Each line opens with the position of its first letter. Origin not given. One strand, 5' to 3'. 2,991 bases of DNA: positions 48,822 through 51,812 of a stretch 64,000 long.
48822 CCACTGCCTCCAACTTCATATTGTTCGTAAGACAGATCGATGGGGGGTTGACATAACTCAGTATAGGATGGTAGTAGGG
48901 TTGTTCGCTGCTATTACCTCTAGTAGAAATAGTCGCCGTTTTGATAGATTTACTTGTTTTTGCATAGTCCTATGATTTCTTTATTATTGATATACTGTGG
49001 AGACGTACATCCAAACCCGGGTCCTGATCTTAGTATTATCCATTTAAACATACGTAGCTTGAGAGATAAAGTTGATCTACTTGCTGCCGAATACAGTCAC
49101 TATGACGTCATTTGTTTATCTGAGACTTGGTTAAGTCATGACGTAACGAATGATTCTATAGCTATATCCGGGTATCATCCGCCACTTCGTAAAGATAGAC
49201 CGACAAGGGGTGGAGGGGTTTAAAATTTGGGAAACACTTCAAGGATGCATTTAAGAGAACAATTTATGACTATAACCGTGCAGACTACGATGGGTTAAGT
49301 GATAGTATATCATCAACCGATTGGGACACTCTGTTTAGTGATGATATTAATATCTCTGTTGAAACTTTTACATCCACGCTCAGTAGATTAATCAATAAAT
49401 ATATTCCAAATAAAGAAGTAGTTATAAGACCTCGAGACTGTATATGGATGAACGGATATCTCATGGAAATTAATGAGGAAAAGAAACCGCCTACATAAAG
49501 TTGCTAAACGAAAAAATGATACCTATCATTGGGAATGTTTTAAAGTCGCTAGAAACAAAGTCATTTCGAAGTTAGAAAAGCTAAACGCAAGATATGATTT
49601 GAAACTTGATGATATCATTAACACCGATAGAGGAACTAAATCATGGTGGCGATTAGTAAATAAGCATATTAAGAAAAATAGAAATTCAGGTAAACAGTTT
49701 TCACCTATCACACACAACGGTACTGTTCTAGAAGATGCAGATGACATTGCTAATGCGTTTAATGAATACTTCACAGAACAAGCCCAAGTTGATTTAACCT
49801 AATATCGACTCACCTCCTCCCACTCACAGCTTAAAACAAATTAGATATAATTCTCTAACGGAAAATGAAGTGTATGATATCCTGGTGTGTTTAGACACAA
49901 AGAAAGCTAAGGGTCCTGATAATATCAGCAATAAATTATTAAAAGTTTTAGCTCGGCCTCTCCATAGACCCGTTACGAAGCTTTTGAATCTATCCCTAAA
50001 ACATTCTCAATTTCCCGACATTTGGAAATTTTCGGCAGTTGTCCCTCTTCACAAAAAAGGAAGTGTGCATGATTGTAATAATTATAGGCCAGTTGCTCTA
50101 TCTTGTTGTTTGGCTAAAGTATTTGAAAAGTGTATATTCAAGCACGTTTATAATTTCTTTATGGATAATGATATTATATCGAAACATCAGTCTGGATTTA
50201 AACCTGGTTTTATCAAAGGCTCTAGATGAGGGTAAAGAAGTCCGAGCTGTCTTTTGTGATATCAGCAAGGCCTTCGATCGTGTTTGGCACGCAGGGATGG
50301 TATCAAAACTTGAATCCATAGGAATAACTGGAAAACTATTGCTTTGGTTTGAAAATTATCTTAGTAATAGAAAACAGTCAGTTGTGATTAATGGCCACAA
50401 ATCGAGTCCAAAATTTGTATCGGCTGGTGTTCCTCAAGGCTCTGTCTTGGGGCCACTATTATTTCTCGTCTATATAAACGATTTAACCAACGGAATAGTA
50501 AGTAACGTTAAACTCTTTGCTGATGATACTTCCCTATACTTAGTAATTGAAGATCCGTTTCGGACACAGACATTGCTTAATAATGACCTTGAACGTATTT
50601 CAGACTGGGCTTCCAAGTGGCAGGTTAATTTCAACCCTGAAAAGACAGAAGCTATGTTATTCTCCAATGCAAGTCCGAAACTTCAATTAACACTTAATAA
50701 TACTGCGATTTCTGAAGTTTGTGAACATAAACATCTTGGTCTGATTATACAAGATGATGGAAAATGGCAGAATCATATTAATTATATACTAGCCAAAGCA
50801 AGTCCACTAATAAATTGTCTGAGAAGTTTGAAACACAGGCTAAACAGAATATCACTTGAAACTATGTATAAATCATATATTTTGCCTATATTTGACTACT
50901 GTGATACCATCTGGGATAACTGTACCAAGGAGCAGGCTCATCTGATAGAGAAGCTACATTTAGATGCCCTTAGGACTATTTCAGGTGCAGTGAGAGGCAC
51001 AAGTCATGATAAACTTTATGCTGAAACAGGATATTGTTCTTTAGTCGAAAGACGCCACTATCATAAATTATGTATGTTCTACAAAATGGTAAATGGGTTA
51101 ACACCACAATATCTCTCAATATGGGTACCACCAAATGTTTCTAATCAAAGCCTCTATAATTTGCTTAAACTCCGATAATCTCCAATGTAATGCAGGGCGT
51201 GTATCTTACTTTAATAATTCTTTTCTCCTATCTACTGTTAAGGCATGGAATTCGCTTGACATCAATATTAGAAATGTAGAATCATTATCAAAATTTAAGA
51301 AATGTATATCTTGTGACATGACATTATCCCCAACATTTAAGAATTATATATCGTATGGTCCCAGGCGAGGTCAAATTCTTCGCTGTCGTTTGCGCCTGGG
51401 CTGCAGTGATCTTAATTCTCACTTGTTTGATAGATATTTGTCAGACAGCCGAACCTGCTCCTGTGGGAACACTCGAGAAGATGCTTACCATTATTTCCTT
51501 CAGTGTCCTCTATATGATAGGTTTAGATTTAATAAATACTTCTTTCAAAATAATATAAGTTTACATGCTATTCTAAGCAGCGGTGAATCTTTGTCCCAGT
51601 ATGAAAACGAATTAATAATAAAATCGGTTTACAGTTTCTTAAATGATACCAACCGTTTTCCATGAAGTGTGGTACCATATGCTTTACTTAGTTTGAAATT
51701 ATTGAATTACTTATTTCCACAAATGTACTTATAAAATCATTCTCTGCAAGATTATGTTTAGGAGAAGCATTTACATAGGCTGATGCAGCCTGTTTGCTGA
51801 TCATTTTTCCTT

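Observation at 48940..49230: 2A-like NPGP motif at the start of the LINE ORF, directly upstream of the endonuclease domain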

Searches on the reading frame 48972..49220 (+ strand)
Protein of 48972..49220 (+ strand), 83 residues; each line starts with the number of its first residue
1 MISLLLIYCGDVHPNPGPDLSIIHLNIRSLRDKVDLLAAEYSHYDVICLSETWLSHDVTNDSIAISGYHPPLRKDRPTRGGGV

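Call 5: search_protein_families(library=pfam, proteins=[window:48972-49220:+], max_evalue=0.01)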
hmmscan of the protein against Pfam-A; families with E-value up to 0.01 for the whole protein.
seq(83 aa): 1 family
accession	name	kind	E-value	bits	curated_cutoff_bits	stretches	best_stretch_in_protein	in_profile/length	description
PF03372.29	Exo_endo_phos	-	0.00081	19.7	24.5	1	25-82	3-72/225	Endonuclease/Exonuclease/phosphatase family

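Call 8: find_homologous_proteins(query=window:48972-49220:+, max_evalue=0.001)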
Query seq(83 aa) (83 aa): 2 proteins with E <= 0.001 among 3 candidates.
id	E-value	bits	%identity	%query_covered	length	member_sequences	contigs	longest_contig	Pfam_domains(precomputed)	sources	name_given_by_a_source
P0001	4.6e-19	86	55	83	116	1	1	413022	-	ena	-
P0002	2.4e-4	39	41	81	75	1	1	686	-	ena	-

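Call 12: find_encoding_contigs(protein=P0001, flank=8000, max_places=4)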
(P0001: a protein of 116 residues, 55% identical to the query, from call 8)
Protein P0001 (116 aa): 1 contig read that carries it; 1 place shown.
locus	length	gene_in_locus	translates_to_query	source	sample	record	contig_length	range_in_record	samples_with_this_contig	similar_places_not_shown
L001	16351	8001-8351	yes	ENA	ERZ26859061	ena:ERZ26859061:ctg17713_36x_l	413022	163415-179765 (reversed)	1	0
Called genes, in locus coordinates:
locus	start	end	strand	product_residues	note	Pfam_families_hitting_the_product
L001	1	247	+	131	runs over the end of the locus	-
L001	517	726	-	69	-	-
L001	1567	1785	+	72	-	-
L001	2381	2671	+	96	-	-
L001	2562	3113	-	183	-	-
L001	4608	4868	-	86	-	-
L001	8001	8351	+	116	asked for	-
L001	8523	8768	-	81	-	-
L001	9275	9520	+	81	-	-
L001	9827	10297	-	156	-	-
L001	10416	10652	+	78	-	-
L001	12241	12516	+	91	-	-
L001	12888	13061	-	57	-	-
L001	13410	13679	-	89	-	-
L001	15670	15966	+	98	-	-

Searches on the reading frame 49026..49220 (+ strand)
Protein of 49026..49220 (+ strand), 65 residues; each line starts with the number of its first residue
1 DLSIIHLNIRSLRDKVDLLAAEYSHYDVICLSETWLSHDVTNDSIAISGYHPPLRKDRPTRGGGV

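Call 20: search_protein_representatives(protein=window:49026-49220:+)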
Query: 65 residues. Proteins with E-value up to 0.001 (for the whole library): 2064; up to 1e-10: 107; up to 1e-30: 0. The best 150 are listed.
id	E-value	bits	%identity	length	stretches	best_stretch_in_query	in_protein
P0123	3.7e-20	87.1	63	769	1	1-65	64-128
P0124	4.9e-20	86.7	65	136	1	3-65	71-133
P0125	1.7e-19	85.1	62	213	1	1-65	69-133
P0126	2.1e-17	78.5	55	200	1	1-62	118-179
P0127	1.3e-16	76.0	60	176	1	2-65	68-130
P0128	1.4e-16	75.8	60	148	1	2-65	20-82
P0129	1.6e-16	75.7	56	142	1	1-61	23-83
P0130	3.4e-16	74.6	62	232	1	1-60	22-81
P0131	8.1e-16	73.5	57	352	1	1-65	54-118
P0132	9.9e-16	73.2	55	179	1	2-65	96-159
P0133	1.1e-15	73.0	53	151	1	2-63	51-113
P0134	1.5e-15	72.6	57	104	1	4-64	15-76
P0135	1.8e-15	72.4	59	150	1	3-65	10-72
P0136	2.2e-15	72.1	62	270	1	2-65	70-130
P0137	2.6e-15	71.8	58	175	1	1-64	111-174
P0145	7.5e-14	67.2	56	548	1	2-60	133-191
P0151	2.4e-13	65.7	50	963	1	1-64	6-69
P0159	8.7e-13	63.9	53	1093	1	2-65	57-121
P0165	2.1e-12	62.7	52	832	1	2-62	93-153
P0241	1.6e-10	56.8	48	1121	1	2-65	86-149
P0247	2.4e-10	56.2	46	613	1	1-63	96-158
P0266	4.1e-10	55.4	41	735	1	2-65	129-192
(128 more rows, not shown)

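Call 31: find_encoding_contigs(protein=P0123, flank=6000, max_places=6)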
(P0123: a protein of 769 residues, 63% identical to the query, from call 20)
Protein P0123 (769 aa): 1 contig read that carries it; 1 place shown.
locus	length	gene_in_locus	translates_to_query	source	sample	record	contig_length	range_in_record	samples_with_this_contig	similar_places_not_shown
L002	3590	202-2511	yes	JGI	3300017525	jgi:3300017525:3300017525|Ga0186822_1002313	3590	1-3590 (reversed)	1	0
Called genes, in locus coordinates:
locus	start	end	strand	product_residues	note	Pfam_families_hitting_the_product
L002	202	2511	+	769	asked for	PF03372:Exo_endo_phos, PF14529:Exo_endo_phos_2 (weak), PF00078:RVT_1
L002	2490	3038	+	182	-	-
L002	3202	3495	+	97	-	-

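Call 32: search_protein_families(library=pfam, proteins=[P0123, P0159, P0241, P0165, P0266, P0247, P0151], max_evalue=0.001)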
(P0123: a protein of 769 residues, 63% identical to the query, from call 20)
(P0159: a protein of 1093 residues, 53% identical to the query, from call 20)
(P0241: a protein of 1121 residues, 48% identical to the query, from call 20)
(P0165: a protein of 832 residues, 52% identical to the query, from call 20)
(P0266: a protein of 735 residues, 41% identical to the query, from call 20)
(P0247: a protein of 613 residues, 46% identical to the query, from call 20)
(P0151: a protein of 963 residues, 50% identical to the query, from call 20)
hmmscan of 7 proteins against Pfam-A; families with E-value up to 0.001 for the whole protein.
P0123 (769 aa): 3 families
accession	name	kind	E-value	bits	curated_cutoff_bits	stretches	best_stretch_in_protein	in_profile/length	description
PF00078.32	RVT_1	-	1.8e-32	113.1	29.6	1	550-763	3-192/205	Reverse transcriptase (RNA-dependent DNA polymerase)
PF03372.29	Exo_endo_phos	-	1.2e-11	45.2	24.5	1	78-264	18-225/225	Endonuclease/Exonuclease/phosphatase family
PF14529.12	Exo_endo_phos_2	-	1.4e-07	31.8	27.4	1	168-267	6-116/117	Endonuclease-reverse transcriptase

P0159 (1093 aa): 2 families
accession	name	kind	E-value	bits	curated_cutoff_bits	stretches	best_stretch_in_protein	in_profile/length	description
PF00078.32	RVT_1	-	5.4e-31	108.4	29.6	1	545-760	2-193/205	Reverse transcriptase (RNA-dependent DNA polymerase)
PF03372.29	Exo_endo_phos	-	2.5e-08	34.4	24.5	1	62-198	3-156/225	Endonuclease/Exonuclease/phosphatase family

P0241 (1121 aa): 2 families
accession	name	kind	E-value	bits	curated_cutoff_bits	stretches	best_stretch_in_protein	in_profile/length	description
PF00078.32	RVT_1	-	2.4e-33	116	29.6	1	571-818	1-204/205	Reverse transcriptase (RNA-dependent DNA polymerase)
PF03372.29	Exo_endo_phos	-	2.8e-10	40.8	24.5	1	87-278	4-213/225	Endonuclease/Exonuclease/phosphatase family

P0165 (832 aa): 3 families
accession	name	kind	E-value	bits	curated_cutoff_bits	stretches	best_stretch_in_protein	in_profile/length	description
PF00078.32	RVT_1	-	1.1e-31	110.6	29.6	1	581-803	3-194/205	Reverse transcriptase (RNA-dependent DNA polymerase)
PF03372.29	Exo_endo_phos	-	2.2e-14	54.2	24.5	1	103-294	15-225/225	Endonuclease/Exonuclease/phosphatase family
PF14529.12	Exo_endo_phos_2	-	2.6e-05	24.5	27.4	1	196-295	5-114/117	Endonuclease-reverse transcriptase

P0266 (735 aa): 2 families
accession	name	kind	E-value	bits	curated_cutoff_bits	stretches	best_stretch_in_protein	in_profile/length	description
PF00078.32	RVT_1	-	2.7e-17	63.6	29.6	1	615-732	1-106/205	Reverse transcriptase (RNA-dependent DNA polymerase)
PF03372.29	Exo_endo_phos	-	1.4e-13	51.5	24.5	1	134-311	10-203/225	Endonuclease/Exonuclease/phosphatase family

P0247 (613 aa): 2 families
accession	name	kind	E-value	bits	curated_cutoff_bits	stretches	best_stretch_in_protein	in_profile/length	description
PF03372.29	Exo_endo_phos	-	5.2e-12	46.4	24.5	1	117-294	27-223/225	Endonuclease/Exonuclease/phosphatase family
PF14529.12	Exo_endo_phos_2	-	9.5e-08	32.4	27.4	1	195-297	2-114/117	Endonuclease-reverse transcriptase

P0151 (963 aa): 3 families
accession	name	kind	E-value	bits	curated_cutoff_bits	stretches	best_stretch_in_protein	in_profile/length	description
PF03372.29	Exo_endo_phos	-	7.6e-10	39.3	24.5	1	17-204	15-225/225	Endonuclease/Exonuclease/phosphatase family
PF00078.32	RVT_1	-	8e-05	22.9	29.6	1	492-626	2-139/205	Reverse transcriptase (RNA-dependent DNA polymerase)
PF14529.12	Exo_endo_phos_2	-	0.00084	19.6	27.4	0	107-205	2-114/117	Endonuclease-reverse transcriptase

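Call 34: list_cluster_members(proteins=[P0123, P0124, P0125, P0127, P0136, P0165, P0145, P0159, P0241, P0247])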
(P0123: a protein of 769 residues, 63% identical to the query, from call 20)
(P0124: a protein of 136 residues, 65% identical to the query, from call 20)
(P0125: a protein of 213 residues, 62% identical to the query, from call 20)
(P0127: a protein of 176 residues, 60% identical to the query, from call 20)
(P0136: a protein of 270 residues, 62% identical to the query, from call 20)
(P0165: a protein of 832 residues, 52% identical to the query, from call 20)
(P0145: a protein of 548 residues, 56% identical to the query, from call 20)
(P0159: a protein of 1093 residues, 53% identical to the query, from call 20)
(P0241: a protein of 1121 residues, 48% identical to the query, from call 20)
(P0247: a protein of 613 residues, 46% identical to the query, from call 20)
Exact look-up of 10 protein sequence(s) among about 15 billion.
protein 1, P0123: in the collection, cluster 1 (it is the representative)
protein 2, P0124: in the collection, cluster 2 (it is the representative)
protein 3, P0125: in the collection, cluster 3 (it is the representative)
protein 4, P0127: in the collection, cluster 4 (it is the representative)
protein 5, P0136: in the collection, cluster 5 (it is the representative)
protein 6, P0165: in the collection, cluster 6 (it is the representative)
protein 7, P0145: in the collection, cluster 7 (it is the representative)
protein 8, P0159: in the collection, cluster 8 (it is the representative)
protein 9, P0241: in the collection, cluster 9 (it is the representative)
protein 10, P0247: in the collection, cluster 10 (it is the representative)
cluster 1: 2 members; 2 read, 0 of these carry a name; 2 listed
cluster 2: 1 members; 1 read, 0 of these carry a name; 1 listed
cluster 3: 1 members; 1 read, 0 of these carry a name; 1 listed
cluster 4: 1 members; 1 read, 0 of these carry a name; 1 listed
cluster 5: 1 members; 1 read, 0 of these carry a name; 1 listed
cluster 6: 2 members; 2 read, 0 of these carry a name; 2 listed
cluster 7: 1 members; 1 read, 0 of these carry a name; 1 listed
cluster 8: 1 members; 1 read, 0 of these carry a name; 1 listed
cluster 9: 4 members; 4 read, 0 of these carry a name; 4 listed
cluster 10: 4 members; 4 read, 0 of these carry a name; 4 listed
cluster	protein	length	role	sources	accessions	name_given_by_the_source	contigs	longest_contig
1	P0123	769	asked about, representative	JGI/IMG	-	-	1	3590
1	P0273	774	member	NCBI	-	-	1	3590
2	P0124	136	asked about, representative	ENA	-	-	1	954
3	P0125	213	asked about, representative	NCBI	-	-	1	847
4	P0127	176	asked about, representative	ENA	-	-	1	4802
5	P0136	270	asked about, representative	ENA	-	-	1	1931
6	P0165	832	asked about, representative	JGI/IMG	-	-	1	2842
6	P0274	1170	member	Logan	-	-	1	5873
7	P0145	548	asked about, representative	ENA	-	-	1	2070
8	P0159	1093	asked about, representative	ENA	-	-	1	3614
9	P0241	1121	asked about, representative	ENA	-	-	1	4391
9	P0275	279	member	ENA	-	-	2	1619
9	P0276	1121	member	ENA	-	-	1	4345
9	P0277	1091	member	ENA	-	-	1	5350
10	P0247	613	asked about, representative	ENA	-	-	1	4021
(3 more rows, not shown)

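Call 36: find_encoding_contigs(protein=P0274, flank=6000, max_places=3)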
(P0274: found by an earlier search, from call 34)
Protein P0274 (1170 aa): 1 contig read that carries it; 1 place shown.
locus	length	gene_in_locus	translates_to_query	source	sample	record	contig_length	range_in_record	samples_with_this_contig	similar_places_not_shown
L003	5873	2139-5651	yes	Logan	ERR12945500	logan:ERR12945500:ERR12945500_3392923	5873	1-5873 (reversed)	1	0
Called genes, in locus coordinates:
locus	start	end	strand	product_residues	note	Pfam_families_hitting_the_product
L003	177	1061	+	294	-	-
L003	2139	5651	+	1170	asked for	PF03372:Exo_endo_phos, PF14529:Exo_endo_phos_2 (faint), PF00078:RVT_1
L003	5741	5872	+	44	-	?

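Call 37: find_encoding_contigs(protein=P0277, flank=6000, max_places=3)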
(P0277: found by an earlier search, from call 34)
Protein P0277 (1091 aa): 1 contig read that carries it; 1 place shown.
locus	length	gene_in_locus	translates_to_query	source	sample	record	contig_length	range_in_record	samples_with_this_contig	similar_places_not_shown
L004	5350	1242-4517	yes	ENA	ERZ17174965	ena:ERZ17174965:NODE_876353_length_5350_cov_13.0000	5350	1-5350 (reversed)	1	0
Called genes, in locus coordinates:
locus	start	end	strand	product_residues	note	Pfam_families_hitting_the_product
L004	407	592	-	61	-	-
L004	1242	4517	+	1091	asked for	PF03372:Exo_endo_phos, PF28493:fs1K10_C (weak), PF00078:RVT_1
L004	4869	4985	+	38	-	-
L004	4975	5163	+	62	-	-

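Call 38: find_encoding_contigs(protein=P0127, flank=6000, max_places=3)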
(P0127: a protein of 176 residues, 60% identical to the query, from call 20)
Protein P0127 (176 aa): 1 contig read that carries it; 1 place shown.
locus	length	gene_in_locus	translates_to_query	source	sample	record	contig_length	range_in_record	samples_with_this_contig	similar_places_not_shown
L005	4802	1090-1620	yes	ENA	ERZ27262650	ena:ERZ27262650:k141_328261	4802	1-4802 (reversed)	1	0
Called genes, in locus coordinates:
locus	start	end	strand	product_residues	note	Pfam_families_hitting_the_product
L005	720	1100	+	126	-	-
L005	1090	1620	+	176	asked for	PF03372:Exo_endo_phos (weak)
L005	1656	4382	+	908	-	PF14529:Exo_endo_phos_2 (faint), PF28493:fs1K10_C, PF00078:RVT_1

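Call 39: search_protein_families(library=pfam, proteins=[L003:177-1061:+, L005:720-1100:+, L004:1242-4517:+, L003:2139-5651:+], max_evalue=0.01)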
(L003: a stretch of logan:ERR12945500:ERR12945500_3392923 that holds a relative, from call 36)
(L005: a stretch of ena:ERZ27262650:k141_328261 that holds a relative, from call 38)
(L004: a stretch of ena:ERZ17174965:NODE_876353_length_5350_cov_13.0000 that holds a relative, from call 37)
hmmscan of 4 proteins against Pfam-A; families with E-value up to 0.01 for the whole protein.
L003:177-1061:+ (294 aa): 5 families
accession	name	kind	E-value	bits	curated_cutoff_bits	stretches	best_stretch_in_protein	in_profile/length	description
PF06785.16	UPF0242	-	4.8e-05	23.9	33.5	1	60-133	115-184/194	Uncharacterised protein family (UPF0242) N-terminus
PF16331.10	TolA_bind_tri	-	0.0012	19.4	30.1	1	82-128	6-54/76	TolA binding protein trimerisation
PF04799.18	Fzo_mitofusin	-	0.0052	16.7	27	1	65-138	65-137/161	fzo-like conserved region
PF25298.1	Baculo_FP_2nd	-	0.0061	16.7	24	0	248-279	5-36/53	Baculovirus FP protein domain 2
PF16515.11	HIP1_clath_bdg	-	0.0069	17.2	28.8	0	62-134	22-94/99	Clathrin-binding domain of Huntingtin-interacting protein 1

L005:720-1100:+ (126 aa): 0 families

L004:1242-4517:+ (1091 aa): 2 families
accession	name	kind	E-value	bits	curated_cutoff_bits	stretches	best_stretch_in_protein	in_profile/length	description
PF00078.32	RVT_1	-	2.5e-33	116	29.6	1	541-788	1-204/205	Reverse transcriptase (RNA-dependent DNA polymerase)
PF03372.29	Exo_endo_phos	-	2.4e-10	41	24.5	1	57-248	4-213/225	Endonuclease/Exonuclease/phosphatase family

L003:2139-5651:+ (1170 aa): 3 families
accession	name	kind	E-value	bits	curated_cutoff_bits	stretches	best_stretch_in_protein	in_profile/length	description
PF00078.32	RVT_1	-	3.5e-32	112.2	29.6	1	620-842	3-194/205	Reverse transcriptase (RNA-dependent DNA polymerase)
PF03372.29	Exo_endo_phos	-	5.5e-13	49.6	24.5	1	149-333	22-225/225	Endonuclease/Exonuclease/phosphatase family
PF14529.12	Exo_endo_phos_2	-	1.1e-05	25.7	27.4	1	235-334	5-114/117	Endonuclease-reverse transcriptase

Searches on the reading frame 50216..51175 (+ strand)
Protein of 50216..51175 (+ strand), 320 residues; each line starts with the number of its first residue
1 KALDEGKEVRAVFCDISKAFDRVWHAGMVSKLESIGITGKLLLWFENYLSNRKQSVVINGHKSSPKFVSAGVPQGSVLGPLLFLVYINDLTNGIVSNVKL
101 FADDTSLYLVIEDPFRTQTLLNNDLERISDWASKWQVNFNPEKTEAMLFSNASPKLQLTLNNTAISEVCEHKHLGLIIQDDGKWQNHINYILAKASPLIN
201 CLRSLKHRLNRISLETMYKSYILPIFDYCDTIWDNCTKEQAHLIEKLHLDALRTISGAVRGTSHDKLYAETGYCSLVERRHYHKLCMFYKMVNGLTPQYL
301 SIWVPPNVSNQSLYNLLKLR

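Call 15: find_homologous_proteins(query=window:50216-51175:+, max_evalue=1e-20)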
Query window:50216-51175:+ (320 aa): 7396 proteins with E <= 1e-20 among 8000 candidates; the best 120 are listed.
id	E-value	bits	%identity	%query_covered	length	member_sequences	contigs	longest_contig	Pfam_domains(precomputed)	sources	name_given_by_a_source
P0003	7.9e-120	418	60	99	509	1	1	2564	PF00078.33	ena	-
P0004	1.6e-114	400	58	98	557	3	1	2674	PF00078.33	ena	-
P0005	1.1e-113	398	56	98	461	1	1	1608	PF00078.33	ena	-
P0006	2.6e-113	396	55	99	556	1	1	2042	PF00078.33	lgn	-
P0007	3.5e-108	380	54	98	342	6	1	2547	PF00078.33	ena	-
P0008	1.1e-107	378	54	98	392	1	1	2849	PF00078.33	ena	-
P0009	1.8e-106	374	52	99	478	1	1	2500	PF00078.33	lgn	-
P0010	2.1e-106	374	53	99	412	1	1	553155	PF00078.33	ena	-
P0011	3.0e-106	373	54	98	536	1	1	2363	PF00078.33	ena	-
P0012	7.5e-106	372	54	99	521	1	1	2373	PF00078.33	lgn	-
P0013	8.1e-106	372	53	98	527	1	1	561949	PF00078.33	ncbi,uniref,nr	ncbi:RNA-directed DNA polymerase from transposon BS [Mizuhopecten yessoensis]|uniref:RNA-directed DN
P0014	1.6e-105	371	54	98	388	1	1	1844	PF00078.33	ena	-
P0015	2.3e-105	370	54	98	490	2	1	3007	PF00078.33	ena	-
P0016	2.7e-105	370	54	100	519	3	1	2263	PF00078.33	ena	-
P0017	4.0e-104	366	54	98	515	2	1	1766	PF00078.33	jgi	jgi:hypothetical protein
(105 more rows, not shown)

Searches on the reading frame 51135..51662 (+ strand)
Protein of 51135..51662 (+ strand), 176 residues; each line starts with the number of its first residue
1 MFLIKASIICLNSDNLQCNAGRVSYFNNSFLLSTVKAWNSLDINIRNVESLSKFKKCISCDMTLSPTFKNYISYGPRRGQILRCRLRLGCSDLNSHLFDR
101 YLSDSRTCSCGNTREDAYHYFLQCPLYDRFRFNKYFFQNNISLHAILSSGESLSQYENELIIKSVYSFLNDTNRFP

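Call 5: search_protein_families(library=pfam, proteins=[window:51135-51662:+], max_evalue=0.01)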
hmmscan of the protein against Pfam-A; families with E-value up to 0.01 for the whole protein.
seq(176 aa): 1 family
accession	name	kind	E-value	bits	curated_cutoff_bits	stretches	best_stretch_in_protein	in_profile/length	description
PF13966.11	zf-RVT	-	0.0046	18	27.5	1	76-127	29-81/85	zinc-binding in reverse transcriptase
